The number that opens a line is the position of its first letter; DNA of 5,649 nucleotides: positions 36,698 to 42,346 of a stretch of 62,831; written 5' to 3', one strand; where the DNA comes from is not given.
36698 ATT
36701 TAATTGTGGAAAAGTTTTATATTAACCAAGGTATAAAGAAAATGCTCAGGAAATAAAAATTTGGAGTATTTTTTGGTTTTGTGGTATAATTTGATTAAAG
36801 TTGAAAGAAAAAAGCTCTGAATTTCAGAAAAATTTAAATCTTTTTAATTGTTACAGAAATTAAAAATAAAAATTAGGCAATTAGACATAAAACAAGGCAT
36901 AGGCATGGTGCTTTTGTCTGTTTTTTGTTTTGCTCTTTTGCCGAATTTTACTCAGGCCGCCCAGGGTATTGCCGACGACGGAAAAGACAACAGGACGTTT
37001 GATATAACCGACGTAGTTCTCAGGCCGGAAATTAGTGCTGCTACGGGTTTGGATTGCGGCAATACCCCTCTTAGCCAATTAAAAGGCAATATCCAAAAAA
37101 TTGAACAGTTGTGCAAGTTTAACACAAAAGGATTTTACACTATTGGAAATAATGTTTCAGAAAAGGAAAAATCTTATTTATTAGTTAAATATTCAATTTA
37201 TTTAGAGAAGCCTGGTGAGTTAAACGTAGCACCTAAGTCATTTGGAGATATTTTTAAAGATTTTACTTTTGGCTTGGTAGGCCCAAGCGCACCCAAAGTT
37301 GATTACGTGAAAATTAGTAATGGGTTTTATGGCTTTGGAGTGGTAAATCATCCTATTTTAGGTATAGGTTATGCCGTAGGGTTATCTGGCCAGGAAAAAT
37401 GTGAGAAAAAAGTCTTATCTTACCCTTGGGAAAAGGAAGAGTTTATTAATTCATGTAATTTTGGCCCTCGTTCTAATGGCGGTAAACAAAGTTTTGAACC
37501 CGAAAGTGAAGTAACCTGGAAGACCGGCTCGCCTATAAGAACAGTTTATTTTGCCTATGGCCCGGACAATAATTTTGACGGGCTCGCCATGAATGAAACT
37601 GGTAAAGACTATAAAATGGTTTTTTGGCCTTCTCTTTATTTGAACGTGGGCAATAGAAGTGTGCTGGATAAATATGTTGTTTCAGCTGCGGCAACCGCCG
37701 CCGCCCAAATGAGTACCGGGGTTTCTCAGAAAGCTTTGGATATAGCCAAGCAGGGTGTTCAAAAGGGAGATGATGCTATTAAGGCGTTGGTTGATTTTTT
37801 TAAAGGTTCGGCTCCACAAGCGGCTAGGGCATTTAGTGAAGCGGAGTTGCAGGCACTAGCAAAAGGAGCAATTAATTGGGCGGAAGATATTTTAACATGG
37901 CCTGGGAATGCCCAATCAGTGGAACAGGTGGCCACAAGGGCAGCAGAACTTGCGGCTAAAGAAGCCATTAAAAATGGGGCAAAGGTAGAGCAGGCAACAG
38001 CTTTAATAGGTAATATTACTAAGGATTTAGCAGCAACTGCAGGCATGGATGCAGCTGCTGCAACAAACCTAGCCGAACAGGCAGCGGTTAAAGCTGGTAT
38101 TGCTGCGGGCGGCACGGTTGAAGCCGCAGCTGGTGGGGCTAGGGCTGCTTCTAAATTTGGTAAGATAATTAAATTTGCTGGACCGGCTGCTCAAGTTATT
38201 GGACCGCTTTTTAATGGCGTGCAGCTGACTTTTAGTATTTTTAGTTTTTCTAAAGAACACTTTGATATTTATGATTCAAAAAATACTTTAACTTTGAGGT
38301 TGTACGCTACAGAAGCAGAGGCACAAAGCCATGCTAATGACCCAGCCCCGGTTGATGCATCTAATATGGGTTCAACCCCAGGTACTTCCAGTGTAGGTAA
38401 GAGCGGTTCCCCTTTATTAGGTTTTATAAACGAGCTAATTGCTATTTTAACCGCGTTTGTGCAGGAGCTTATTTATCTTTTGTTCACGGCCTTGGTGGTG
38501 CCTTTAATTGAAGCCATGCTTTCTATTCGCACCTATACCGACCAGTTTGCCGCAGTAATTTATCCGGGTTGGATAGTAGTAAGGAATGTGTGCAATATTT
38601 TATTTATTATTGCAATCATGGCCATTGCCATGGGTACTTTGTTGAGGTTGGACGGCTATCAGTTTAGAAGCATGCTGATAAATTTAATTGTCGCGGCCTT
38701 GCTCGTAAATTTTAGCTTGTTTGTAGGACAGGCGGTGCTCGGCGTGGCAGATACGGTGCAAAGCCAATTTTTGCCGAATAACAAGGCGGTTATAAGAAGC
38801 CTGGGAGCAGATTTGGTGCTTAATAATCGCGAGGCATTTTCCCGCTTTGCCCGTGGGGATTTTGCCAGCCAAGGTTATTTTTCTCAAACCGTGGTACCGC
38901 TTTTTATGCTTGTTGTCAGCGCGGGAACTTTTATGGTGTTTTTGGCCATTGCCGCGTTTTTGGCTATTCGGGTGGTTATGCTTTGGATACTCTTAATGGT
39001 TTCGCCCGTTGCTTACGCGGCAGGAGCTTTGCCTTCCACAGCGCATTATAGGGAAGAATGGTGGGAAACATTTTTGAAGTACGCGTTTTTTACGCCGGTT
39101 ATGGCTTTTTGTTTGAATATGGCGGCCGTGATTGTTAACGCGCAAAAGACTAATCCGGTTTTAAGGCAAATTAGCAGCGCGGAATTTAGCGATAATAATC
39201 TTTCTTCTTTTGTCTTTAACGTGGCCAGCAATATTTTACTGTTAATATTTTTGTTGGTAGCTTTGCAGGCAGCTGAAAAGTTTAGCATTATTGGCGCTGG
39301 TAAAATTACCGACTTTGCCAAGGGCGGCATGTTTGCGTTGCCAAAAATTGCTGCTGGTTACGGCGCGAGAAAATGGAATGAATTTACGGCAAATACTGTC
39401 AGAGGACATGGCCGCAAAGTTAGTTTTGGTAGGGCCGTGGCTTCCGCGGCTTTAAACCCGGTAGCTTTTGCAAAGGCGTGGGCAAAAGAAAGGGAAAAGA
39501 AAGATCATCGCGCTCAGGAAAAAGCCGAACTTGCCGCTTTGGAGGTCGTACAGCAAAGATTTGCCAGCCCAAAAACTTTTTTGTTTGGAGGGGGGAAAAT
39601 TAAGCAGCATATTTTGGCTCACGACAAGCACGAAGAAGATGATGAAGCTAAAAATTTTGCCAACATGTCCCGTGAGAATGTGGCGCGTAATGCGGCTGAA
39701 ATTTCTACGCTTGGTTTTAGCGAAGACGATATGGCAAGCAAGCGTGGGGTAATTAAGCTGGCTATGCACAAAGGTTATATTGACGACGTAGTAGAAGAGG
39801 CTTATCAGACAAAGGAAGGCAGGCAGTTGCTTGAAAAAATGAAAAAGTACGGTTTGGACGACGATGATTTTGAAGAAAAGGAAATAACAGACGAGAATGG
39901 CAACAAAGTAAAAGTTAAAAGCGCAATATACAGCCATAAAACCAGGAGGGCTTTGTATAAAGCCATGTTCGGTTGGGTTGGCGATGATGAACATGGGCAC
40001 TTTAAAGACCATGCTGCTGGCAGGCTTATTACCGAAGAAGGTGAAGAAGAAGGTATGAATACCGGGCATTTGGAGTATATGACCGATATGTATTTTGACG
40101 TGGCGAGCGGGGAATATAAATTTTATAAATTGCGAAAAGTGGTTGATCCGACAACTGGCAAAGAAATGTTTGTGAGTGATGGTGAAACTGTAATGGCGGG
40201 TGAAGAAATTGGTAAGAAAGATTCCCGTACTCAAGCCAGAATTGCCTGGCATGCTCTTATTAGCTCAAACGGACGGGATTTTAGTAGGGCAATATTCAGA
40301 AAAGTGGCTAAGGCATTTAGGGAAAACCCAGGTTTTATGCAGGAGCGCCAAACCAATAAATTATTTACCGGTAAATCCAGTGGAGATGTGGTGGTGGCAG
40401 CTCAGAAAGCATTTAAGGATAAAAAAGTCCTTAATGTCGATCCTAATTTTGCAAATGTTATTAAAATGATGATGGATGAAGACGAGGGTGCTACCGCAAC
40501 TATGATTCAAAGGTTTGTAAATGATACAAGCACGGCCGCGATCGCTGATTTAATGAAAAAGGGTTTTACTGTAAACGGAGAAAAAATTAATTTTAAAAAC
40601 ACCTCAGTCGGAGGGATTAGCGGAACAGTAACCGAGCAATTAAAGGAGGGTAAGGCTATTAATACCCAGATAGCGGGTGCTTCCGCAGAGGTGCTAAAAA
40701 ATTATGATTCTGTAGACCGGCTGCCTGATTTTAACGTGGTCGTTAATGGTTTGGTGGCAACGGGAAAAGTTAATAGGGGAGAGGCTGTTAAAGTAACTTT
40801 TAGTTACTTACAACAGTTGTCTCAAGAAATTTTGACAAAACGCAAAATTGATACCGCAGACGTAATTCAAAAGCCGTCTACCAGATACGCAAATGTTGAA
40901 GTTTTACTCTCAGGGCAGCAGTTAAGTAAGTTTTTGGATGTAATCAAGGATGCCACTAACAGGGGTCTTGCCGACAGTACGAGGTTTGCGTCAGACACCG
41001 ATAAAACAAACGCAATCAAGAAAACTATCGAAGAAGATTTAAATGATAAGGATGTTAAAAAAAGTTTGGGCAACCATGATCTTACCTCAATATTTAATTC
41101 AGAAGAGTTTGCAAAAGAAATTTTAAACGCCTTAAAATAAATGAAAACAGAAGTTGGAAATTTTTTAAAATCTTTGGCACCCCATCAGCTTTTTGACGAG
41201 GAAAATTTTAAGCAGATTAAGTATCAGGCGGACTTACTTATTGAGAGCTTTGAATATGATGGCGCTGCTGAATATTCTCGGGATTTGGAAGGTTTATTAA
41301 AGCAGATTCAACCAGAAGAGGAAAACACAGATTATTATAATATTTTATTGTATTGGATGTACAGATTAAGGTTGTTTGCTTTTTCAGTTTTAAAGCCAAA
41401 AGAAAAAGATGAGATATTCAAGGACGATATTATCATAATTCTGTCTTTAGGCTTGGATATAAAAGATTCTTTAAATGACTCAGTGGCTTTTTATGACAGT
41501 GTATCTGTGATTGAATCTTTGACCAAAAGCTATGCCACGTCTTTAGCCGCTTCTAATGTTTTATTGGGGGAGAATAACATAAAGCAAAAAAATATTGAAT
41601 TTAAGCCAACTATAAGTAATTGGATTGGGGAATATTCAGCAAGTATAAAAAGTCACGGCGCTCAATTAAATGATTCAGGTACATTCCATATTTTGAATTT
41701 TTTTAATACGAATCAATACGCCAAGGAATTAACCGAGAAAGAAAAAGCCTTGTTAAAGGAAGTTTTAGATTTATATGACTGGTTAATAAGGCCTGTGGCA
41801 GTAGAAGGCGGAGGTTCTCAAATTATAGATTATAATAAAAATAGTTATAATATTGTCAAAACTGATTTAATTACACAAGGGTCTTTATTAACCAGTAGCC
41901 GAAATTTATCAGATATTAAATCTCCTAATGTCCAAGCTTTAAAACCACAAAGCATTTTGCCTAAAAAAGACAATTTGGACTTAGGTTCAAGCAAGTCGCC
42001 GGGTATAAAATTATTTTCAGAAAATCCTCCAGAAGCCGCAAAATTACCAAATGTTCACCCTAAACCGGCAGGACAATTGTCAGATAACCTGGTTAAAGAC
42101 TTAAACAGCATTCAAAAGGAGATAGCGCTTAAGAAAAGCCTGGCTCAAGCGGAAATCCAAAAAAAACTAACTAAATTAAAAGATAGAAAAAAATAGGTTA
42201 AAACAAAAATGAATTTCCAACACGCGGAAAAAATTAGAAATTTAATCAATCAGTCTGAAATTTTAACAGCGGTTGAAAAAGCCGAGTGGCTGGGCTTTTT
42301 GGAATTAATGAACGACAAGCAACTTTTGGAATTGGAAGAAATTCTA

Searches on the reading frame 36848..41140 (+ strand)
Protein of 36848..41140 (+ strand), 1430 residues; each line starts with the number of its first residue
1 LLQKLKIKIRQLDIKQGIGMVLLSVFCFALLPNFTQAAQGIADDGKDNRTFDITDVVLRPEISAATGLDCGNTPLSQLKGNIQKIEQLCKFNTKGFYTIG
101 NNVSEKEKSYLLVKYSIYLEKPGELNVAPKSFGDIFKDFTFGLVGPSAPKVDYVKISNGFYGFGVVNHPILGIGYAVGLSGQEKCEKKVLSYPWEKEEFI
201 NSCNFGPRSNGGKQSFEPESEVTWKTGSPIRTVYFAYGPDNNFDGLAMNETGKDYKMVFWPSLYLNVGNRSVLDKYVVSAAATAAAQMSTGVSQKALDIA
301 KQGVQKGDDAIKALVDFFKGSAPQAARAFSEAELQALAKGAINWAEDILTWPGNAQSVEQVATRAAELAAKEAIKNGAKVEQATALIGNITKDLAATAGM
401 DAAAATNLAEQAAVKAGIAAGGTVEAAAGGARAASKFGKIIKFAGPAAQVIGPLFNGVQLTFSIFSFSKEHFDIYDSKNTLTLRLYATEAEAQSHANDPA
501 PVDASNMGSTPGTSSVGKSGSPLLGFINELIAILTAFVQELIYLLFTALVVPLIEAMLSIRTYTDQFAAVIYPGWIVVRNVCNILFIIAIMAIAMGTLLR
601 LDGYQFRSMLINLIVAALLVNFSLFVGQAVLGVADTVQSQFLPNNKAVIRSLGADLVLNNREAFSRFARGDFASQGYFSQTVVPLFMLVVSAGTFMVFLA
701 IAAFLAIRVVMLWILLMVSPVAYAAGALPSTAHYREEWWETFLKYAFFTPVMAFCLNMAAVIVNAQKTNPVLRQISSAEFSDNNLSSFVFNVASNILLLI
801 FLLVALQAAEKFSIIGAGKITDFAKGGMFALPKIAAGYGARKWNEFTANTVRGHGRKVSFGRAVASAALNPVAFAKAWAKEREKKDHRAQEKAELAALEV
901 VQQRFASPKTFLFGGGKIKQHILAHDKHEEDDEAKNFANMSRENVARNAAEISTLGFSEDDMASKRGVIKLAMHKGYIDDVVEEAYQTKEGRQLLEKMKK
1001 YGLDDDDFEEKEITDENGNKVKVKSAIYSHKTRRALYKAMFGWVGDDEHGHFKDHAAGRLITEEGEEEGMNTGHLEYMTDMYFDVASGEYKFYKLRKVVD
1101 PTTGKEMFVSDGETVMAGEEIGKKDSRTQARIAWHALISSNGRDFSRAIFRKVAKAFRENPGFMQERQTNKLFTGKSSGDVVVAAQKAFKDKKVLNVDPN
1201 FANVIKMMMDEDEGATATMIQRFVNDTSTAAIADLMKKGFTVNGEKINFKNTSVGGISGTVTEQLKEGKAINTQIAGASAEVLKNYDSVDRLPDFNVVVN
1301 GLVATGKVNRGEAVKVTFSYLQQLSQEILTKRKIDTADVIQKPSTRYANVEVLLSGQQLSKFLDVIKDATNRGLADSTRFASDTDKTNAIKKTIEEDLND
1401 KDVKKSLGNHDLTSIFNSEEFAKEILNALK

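Call 3: search_protein_families(library=pfam, proteins=[window:36848-41140:+], max_evalue=0.1)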
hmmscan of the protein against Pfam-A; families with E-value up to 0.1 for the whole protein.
window:36848-41140:+ (1430 aa): 1 family
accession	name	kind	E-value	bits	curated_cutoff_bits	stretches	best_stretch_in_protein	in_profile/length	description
PF04610.19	TrbL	-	0.0044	17.2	25.9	1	611-789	30-199/215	TrbL/VirB6 plasmid conjugal transfer protein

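Call 30: search_protein_families(library=ncbifam, proteins=[window:36848-41140:+], max_evalue=1)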
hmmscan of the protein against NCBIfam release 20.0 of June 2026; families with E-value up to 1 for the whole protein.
window:36848-41140:+ (1430 aa): 1 family
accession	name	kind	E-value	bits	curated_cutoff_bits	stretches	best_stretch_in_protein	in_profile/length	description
TIGR03308.1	phn_thr-fam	hypoth_equivalog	0.012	15.5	201.65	1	1070-1123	78-131/204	phosphonate metabolim protein, transferase hexapeptide repeat family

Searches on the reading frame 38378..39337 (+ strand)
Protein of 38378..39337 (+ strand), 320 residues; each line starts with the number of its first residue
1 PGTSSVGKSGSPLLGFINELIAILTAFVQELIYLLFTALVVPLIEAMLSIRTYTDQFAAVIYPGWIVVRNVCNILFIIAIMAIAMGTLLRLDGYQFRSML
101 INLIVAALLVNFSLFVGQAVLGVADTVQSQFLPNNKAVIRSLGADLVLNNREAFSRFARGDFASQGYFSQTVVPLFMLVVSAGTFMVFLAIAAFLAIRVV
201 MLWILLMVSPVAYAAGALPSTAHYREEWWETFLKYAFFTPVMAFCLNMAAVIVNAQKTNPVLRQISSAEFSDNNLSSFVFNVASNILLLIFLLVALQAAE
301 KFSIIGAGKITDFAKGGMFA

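Call 49: search_protein_families(library=pfam, alignment_id=A5, max_evalue=0.1)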
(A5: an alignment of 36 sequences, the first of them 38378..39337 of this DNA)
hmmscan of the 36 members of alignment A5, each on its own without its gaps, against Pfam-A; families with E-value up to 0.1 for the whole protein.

A. member 1, window:38378-39337:+ (320 aa): 1 family
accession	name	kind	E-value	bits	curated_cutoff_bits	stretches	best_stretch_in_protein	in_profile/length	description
PF04610.19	TrbL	-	0.0014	18.9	25.9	1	99-282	28-202/215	TrbL/VirB6 plasmid conjugal transfer protein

B. families by the number of members that match (of 36 scanned): 4 families
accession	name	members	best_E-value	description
PF04610.19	TrbL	28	4.5e-07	TrbL/VirB6 plasmid conjugal transfer protein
PF11779.13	SPT_ssu-like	1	0.00071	Small subunit of serine palmitoyltransferase-like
PF06270.16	DUF1030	1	0.063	Protein of unknown function (DUF1030)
PF13955.11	Fst_toxin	1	0.076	Toxin Fst, type I toxin-antitoxin system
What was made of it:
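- On Type IV secretion system, monoderm MPF-FATA type: TrbL/VirB6 matched in 28/36 orthologue cores, best 4.5e-7 (call 49).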

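Call 76: search_solved_structures(query=A5, max_evalue=1)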
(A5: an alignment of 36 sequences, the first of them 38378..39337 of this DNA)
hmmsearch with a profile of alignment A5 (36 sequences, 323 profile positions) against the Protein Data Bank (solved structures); distinct sequences matched with E-value up to 1: 1.
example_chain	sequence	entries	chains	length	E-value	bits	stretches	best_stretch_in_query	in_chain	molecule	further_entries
7o3v_F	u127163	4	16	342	0.63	12.4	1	116-247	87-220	TrwI protein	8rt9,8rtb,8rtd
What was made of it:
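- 36848..41140 (+): g5: extended VirB6/TrbL-like polytopic protein (1430 aa). It has a ~500-aa extracytoplasmic N-domain unique to this genome, a conserved TM core (~residues 510-830) and a ~600-aa hydrophilic C-domain. The only PDB profile hit is TrwI/VirB6, E=0.63 (call 76).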

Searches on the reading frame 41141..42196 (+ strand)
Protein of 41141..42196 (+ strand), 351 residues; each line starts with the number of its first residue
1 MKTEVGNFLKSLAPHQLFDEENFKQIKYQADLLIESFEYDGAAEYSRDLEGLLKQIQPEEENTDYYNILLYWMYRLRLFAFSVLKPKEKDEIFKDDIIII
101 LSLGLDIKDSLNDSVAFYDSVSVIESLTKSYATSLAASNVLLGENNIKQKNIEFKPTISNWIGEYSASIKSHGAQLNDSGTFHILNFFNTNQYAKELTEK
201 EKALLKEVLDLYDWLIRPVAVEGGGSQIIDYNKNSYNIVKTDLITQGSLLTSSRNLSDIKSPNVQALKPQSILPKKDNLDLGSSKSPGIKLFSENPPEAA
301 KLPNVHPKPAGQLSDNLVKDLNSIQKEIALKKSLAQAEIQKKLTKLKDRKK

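Call 3: search_protein_families(library=pfam, proteins=[window:41141-42196:+], max_evalue=0.1)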
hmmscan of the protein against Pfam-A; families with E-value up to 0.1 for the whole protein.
window:41141-42196:+ (351 aa): 0 families

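Call 30: search_protein_families(library=ncbifam, proteins=[window:41141-42196:+], max_evalue=1)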
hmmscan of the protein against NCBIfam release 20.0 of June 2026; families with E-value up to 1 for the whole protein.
window:41141-42196:+ (351 aa): 2 families
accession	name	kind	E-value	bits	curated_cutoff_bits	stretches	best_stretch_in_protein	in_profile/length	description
TIGR00860.1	LIC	subfamily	0.011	14.5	280.2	1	184-223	16-55/462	cation transporter family protein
NF010388.0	PRK13815.1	equivalog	0.022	14.7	167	1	25-64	82-118/122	ribosome-binding factor A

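Call 64: search_solved_structures(query=A7, max_evalue=1)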
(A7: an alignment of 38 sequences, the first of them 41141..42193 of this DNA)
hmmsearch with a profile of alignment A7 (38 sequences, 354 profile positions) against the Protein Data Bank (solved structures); distinct sequences matched with E-value up to 1: 12.
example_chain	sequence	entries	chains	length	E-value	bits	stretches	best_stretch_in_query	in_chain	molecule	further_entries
2fzt_A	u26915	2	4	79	0.0021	20.8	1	24-91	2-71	hypothetical protein TM0693 | hypothetical protein TM_0693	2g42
7rdr_A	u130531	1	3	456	0.055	16.1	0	26-81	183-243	Circular tendon repeat protein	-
7qxw_v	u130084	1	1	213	0.15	14.7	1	251-289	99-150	AN1-type zinc finger protein 5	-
9bui_z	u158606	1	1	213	0.16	14.6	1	251-289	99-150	AN1-type zinc finger protein 5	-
7q5q_B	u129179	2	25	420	0.28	13.8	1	229-298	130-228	Dihydrolipoyllysine-residue succinyltransferase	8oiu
7dgu_A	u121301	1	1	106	0.29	13.8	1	42-101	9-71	de novo designed protein H4A1R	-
9njt_A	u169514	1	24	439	0.33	13.6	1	239-315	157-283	Dihydrolipoyllysine-residue succinyltransferase component of 2-oxoglutarate dehydrogenase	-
2xxz_A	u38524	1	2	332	0.47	13.1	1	221-298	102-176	LYSINE-SPECIFIC DEMETHYLASE 6B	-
7sq5_A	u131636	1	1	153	0.49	13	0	319-352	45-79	Designed trefoil knot protein, variant 3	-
2xue_A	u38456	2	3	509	0.73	12.5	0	221-298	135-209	LYSINE-SPECIFIC DEMETHYLASE 6B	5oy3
4ask_A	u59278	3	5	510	0.73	12.5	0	221-298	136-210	LYSINE-SPECIFIC DEMETHYLASE 6B | HUMAN LYSINE-SPECIFIC DEMETHYLASE 6B, JMJD3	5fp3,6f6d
9up5_A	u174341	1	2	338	0.86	12.2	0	26-142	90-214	Lipopolysaccharide assembly protein B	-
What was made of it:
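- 41141..42196 (+): g6: soluble 351-aa protein of unknown family. It is conserved between VirB6 and g7. No Pfam or PDB match (calls 3, 64).
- Tried and rejected: PDB profile searches for g6 (call 64), and NCBIfam scans of g1-g7 (call 30), gave no assignment.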
